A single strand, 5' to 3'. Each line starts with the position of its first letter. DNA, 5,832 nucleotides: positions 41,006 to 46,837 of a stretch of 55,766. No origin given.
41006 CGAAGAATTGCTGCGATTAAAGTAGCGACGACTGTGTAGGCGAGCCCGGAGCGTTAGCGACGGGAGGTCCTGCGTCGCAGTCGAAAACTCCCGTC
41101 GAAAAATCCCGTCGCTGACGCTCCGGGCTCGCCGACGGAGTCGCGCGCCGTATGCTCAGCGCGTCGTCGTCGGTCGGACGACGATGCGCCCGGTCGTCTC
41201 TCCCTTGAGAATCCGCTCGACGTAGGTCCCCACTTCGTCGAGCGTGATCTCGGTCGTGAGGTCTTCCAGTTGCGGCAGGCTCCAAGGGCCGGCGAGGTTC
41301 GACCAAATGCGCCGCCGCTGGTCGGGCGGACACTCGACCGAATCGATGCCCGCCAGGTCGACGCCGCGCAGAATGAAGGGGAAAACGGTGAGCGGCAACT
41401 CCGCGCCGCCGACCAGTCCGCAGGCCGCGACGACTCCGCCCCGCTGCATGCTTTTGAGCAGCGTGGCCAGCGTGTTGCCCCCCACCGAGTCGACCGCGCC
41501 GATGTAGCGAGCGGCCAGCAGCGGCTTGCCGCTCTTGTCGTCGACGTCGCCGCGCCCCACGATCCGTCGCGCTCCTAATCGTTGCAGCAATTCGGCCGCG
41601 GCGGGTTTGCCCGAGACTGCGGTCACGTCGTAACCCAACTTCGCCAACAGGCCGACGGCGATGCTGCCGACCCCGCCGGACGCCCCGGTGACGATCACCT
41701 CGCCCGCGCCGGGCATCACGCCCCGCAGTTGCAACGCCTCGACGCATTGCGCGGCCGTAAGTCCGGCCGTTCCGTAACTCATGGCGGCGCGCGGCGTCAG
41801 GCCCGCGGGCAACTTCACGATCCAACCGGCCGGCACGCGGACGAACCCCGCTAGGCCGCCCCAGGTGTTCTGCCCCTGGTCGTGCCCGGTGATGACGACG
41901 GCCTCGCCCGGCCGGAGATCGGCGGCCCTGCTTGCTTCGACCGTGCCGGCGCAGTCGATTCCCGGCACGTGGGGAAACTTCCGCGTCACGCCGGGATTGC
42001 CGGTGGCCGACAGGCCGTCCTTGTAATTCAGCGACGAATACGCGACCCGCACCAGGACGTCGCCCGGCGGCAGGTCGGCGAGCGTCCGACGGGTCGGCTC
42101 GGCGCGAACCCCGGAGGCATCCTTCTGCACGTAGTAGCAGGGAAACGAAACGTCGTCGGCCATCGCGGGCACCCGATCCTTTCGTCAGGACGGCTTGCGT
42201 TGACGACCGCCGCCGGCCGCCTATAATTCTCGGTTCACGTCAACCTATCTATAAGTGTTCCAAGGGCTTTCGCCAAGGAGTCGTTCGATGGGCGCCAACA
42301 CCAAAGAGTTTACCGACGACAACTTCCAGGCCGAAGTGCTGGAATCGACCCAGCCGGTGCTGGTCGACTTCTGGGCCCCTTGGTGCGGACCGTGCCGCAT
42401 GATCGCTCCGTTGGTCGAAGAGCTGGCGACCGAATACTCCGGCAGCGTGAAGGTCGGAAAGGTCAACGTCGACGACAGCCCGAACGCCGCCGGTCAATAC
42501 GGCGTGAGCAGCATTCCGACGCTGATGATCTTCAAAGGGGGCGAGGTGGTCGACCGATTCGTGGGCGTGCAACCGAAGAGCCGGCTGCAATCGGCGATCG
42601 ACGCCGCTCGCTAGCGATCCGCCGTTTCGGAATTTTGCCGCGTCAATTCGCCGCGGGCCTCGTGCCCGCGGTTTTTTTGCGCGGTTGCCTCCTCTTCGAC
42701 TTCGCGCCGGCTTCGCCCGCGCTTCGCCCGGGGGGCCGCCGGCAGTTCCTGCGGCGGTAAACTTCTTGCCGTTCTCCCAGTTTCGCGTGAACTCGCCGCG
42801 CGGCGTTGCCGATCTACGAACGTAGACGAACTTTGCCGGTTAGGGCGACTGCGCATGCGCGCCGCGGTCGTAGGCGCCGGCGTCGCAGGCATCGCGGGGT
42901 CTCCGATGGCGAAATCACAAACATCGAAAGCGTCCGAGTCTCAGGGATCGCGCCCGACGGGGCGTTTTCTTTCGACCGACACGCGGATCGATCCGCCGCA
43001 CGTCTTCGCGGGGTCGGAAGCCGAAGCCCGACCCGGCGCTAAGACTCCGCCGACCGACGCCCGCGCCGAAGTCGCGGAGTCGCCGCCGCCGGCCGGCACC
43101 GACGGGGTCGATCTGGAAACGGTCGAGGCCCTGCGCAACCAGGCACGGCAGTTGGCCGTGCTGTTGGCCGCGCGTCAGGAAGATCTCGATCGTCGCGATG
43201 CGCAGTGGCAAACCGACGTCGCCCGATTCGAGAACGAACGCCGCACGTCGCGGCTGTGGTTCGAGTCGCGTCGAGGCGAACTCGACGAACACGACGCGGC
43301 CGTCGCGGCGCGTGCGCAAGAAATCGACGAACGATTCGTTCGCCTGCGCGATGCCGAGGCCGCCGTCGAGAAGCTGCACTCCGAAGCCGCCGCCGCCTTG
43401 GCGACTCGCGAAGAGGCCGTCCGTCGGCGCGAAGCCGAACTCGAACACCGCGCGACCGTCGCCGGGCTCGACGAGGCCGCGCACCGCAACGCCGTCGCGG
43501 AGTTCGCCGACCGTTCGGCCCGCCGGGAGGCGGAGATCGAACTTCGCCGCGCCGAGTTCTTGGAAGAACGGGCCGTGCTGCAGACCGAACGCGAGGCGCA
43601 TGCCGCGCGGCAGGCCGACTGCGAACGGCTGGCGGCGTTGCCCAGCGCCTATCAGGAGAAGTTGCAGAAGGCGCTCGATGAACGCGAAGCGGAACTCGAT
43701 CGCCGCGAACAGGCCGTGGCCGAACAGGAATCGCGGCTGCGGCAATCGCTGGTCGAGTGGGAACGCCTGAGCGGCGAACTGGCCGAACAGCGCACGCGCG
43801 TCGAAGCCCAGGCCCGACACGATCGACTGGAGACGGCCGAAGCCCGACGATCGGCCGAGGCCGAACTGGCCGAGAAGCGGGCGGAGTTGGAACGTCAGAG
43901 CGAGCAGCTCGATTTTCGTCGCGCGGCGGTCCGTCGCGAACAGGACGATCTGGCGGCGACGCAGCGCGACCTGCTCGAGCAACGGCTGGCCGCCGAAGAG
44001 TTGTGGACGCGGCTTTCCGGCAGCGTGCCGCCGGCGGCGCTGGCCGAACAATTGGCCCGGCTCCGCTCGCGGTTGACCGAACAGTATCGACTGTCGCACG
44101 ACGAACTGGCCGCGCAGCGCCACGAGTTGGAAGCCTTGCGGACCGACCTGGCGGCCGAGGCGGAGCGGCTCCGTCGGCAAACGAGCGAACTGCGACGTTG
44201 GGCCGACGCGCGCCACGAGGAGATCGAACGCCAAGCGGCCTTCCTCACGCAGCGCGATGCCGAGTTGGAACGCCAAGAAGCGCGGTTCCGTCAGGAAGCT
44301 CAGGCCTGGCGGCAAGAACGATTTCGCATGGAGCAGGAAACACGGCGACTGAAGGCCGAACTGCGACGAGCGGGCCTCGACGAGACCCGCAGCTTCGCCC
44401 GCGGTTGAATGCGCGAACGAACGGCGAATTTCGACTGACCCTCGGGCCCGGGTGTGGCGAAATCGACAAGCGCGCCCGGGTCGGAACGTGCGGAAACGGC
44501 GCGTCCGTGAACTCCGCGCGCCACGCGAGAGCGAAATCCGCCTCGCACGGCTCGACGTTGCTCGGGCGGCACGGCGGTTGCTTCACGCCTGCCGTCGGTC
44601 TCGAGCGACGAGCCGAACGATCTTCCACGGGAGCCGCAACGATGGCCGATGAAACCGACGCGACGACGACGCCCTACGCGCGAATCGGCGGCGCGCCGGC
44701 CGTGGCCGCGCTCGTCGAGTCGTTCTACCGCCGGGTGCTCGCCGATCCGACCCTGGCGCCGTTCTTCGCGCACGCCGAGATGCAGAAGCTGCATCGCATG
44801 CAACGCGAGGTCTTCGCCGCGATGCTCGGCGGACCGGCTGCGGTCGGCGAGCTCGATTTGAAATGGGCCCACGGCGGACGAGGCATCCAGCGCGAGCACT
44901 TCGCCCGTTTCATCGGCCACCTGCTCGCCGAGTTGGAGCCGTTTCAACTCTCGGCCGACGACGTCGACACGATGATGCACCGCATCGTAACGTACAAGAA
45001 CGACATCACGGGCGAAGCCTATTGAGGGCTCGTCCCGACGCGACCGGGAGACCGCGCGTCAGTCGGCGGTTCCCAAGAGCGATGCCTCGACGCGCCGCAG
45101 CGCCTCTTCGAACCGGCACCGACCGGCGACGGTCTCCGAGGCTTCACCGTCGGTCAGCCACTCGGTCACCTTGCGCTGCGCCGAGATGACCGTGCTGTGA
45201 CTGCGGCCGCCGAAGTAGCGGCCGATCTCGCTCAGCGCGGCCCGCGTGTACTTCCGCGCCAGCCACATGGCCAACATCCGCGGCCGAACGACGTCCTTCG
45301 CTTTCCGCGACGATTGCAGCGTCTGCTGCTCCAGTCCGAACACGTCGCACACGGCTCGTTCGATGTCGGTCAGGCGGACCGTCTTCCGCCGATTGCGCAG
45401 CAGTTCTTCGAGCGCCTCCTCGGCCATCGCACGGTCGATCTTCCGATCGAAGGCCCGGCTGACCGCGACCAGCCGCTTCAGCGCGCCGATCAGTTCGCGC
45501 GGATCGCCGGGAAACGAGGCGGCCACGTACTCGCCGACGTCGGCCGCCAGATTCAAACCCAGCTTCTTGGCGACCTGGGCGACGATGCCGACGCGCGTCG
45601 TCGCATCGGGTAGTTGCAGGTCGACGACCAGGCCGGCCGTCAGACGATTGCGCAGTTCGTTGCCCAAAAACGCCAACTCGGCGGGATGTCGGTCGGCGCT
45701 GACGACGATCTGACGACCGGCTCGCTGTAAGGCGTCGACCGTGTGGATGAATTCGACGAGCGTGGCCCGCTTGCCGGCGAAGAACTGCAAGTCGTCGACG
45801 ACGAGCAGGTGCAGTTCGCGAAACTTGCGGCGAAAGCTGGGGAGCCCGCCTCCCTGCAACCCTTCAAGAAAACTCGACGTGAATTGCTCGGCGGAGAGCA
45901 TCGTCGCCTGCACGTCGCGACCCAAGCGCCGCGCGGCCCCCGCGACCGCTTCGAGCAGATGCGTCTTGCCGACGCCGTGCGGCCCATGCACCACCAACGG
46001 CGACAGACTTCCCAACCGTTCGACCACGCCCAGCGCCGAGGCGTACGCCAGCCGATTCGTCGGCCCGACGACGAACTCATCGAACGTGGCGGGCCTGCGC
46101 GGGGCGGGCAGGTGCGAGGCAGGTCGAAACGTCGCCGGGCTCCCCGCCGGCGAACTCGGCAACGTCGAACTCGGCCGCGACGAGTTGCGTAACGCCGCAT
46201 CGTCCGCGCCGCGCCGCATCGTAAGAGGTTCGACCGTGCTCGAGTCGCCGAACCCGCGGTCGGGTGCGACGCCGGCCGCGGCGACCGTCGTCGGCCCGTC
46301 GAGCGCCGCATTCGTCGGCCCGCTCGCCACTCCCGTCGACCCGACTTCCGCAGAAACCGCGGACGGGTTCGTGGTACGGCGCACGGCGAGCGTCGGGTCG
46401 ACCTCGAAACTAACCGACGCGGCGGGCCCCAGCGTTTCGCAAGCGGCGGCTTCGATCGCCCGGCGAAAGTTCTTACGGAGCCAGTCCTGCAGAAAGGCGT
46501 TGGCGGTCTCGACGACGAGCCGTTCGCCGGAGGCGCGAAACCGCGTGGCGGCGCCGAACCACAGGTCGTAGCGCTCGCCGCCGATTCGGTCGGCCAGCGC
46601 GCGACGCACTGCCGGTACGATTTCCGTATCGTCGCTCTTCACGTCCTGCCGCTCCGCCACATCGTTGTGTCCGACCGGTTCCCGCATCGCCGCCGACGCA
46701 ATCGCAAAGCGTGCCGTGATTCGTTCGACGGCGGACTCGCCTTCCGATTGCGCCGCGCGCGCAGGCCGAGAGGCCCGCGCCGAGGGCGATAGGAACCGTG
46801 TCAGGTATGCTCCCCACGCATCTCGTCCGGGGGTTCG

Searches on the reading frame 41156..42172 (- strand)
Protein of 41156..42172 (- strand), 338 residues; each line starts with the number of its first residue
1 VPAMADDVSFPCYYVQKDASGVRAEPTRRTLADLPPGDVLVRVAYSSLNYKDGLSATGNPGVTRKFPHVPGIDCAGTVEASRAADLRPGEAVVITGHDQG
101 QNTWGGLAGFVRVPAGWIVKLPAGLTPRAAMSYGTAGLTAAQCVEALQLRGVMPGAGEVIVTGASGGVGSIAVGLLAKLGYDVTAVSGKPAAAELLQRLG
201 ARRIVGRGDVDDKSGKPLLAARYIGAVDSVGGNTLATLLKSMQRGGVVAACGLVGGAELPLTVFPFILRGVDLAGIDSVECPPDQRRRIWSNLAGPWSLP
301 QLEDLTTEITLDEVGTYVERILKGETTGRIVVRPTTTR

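Call 39: search_protein_families(library=pfam, proteins=[window:41156-42172:-], max_evalue=0.00001)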
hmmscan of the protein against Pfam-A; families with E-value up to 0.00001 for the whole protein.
window:41156-42172:- (338 aa): 2 families
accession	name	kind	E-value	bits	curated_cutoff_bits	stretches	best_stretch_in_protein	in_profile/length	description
PF00107.32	ADH_zinc_N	-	2.8e-13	50.4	31.8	1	167-280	1-116/129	Zinc-binding dehydrogenase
PF08240.17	ADH_N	-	1.5e-12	48.1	23.5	1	36-122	2-103/104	Alcohol dehydrogenase GroES-like domain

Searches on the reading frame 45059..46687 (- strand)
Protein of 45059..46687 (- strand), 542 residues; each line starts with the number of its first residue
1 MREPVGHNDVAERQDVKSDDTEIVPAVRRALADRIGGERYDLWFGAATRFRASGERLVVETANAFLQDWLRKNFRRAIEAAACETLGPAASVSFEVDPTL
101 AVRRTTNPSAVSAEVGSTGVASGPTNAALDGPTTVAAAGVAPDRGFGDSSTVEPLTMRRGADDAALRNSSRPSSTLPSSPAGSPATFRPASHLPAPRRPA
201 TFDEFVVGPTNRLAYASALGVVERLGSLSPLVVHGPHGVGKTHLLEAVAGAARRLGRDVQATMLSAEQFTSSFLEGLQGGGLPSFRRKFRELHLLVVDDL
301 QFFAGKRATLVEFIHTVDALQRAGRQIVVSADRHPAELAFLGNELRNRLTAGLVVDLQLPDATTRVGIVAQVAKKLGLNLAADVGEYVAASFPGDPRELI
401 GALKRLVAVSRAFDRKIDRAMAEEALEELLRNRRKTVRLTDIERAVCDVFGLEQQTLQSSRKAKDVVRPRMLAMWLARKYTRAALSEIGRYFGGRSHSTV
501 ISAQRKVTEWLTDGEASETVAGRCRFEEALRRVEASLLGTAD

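Call 39: search_protein_families(library=pfam, proteins=[window:45059-46687:-], max_evalue=0.00001)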
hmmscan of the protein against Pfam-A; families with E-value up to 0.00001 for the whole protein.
window:45059-46687:- (542 aa): 3 families
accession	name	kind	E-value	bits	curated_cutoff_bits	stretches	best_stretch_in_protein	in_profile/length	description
PF00308.24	Bac_DnaA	-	1.7e-41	142.6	23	1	200-356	5-162/162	Bacterial DnaA ATPAse domain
PF08299.17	Bac_DnaA_C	-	1.2e-22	80.2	31.5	1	441-507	3-69/69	Bacterial dnaA protein helix-turn-helix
PF11638.13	DnaA_N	-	1.3e-08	34.9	24.6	1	26-82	6-63/65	DnaA N-terminal domain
